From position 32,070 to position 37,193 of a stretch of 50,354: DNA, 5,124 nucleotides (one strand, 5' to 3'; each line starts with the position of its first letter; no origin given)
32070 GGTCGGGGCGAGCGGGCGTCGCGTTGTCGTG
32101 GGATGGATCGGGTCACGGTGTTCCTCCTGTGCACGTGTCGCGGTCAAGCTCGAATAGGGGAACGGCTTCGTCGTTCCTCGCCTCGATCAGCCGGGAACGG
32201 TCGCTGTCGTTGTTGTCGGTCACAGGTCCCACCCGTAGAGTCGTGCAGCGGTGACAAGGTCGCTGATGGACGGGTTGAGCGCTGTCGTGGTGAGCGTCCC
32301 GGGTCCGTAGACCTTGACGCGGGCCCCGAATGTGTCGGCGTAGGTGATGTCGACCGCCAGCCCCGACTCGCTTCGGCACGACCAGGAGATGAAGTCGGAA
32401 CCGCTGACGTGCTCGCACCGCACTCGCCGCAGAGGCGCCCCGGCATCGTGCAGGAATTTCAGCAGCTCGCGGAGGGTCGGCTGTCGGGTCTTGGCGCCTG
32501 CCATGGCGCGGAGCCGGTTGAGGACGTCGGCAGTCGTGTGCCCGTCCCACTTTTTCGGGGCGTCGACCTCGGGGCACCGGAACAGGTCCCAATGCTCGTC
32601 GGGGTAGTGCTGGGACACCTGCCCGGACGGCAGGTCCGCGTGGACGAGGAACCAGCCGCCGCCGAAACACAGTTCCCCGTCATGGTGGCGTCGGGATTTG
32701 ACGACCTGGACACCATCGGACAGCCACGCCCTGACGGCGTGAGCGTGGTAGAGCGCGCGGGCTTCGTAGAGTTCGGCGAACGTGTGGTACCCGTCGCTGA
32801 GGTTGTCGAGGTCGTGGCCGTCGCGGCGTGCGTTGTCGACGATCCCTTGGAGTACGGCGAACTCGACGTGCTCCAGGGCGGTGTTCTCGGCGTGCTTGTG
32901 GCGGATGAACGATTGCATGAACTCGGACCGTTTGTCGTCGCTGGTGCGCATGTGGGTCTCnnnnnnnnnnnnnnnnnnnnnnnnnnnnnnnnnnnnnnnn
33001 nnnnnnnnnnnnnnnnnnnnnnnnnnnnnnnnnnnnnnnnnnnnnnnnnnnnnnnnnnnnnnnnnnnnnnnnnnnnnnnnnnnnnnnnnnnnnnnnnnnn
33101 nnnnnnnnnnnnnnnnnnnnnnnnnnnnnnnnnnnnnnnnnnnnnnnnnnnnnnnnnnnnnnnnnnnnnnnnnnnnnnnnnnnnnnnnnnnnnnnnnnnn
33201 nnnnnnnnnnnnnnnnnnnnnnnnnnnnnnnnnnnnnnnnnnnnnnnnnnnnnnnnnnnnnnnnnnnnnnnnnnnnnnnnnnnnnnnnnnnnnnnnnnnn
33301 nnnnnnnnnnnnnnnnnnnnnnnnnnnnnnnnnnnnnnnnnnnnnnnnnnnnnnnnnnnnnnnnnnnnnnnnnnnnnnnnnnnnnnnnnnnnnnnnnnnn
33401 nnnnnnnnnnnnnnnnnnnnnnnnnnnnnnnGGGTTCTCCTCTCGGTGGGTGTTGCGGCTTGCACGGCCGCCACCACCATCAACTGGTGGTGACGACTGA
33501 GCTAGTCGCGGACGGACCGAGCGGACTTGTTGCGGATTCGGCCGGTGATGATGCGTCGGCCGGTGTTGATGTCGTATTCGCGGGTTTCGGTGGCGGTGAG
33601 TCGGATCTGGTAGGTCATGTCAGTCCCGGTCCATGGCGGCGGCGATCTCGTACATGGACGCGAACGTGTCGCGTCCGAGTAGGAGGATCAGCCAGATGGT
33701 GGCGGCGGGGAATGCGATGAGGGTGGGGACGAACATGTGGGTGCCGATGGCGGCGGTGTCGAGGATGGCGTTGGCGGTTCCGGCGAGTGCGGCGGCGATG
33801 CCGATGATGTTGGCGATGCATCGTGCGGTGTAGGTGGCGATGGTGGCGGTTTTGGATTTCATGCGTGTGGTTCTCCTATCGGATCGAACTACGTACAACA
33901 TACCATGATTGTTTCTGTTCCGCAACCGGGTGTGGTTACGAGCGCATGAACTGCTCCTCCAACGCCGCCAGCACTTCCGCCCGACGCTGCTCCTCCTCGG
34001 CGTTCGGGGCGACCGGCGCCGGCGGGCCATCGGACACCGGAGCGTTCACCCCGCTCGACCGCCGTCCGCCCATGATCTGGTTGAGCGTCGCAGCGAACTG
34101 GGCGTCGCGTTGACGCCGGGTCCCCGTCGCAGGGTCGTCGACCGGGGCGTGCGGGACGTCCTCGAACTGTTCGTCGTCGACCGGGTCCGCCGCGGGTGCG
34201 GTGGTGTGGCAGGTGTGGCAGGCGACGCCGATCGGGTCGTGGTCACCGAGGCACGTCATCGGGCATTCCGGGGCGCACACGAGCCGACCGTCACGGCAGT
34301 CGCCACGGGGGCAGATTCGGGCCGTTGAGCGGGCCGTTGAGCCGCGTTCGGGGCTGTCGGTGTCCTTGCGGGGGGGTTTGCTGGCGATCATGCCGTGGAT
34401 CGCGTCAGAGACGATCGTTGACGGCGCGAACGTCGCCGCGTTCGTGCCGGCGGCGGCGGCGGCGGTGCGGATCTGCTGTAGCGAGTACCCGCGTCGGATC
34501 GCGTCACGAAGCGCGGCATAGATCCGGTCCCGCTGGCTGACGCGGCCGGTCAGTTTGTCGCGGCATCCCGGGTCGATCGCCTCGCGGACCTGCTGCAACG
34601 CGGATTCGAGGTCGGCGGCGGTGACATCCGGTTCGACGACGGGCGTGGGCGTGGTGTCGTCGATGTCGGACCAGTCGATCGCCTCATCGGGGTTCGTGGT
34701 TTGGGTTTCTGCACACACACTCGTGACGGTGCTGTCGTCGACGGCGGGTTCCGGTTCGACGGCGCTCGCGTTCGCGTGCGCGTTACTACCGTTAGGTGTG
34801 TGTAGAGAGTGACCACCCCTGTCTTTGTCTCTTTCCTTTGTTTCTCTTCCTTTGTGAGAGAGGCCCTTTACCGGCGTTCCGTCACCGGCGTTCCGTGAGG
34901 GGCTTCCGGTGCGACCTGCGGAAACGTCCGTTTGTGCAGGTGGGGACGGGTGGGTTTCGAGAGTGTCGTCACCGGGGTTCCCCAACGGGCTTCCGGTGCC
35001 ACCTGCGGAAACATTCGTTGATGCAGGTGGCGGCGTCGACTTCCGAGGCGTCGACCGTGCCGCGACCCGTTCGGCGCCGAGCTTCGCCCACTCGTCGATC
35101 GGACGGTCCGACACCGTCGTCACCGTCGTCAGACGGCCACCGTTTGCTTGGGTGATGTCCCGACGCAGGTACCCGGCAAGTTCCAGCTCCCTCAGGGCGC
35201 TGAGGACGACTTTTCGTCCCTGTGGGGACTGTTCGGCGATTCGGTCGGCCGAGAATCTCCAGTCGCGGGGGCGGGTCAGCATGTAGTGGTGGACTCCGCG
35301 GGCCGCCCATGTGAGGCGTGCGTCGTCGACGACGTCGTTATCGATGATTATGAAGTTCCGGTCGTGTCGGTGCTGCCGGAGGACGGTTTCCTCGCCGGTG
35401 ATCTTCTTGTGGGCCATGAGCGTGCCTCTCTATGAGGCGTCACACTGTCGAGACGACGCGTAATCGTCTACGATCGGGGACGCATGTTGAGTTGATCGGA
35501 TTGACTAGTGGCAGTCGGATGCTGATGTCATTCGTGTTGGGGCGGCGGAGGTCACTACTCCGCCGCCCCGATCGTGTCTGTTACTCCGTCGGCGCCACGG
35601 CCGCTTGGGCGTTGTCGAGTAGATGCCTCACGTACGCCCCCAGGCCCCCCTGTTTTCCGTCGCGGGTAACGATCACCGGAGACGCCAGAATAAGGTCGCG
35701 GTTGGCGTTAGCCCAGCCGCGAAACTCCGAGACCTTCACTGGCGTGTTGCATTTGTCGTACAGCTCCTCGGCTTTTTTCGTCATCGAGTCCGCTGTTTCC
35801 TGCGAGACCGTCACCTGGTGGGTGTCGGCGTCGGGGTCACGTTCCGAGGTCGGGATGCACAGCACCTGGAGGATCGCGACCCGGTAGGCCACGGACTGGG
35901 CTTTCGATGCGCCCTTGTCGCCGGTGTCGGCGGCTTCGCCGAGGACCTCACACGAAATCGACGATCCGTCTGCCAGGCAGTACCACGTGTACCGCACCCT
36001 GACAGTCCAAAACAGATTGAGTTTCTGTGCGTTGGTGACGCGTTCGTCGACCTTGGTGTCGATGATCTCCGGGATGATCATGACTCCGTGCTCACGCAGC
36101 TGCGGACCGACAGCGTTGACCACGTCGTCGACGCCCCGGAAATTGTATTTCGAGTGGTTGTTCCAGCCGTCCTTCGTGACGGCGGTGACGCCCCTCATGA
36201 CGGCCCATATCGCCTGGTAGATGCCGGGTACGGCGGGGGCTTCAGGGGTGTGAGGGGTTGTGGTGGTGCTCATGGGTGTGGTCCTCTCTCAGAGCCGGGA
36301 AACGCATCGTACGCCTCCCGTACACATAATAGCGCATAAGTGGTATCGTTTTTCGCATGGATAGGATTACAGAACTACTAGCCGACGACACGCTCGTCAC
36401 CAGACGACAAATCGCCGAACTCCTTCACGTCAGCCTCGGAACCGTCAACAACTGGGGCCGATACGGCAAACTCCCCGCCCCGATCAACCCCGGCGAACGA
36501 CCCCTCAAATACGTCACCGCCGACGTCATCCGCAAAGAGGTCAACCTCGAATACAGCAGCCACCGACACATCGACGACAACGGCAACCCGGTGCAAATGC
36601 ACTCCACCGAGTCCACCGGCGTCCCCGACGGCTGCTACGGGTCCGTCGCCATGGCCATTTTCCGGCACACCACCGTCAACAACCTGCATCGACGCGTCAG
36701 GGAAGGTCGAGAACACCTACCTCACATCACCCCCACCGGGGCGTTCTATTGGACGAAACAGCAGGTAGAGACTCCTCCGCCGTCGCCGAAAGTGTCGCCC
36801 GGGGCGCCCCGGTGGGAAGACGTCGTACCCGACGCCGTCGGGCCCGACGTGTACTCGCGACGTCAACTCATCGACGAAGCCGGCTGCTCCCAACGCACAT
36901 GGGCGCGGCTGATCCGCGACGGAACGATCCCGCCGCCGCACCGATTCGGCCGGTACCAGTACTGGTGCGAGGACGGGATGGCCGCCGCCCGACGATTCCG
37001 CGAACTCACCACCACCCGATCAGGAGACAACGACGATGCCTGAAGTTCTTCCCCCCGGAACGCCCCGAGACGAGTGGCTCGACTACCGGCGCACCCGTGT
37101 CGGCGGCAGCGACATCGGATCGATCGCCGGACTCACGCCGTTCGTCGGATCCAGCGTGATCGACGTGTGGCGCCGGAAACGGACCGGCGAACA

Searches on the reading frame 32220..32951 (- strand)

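Call 37: search_protein_families(library=pfam, proteins=[window:32220-32951:-], max_evalue=0.001)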
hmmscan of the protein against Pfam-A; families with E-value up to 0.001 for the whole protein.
window:32220-32951:- (243 aa): 1 family
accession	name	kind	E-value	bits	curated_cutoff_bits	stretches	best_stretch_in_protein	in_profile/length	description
PF25311.1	WDGH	-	6.4e-38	129.4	27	1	50-149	2-96/97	WDGH domain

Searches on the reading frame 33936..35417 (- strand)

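Call 37: search_protein_families(library=pfam, proteins=[window:33936-35417:-], max_evalue=0.001)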
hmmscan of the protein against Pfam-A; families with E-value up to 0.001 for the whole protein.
window:33936-35417:- (493 aa): 1 family
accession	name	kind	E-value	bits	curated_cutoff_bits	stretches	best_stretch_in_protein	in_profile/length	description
PF13730.12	HTH_36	-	6.4e-05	23.1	25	1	34-84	2-55/55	Helix-turn-helix domain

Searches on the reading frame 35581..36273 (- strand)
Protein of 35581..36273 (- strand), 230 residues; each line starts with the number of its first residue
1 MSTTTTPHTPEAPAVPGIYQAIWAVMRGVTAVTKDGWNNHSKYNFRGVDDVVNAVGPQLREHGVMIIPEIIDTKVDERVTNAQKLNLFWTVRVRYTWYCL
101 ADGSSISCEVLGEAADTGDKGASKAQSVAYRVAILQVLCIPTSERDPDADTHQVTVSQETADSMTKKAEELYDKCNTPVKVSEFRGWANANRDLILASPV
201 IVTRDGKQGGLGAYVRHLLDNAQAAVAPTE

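Call 37: search_protein_families(library=pfam, proteins=[window:35581-36273:-], max_evalue=0.001)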
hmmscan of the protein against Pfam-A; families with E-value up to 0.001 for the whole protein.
window:35581-36273:- (230 aa): 1 family
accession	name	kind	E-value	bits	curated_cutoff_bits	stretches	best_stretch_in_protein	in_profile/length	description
PF04404.17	ERF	-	5.6e-19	69.1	25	1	18-169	1-144/153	ERF superfamily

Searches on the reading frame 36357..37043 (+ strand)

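Call 37: search_protein_families(library=pfam, proteins=[window:36357-37043:+], max_evalue=0.001)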
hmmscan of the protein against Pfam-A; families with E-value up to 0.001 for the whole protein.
window:36357-37043:+ (228 aa): 2 families
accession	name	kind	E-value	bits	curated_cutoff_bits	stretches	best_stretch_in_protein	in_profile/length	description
PF12728.13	HTH_17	-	5.1e-07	30.3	27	0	15-42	3-30/51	Helix-turn-helix domain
PF13384.12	HTH_23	-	0.00067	19.8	24.6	0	9-33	14-37/50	Homeodomain-like domain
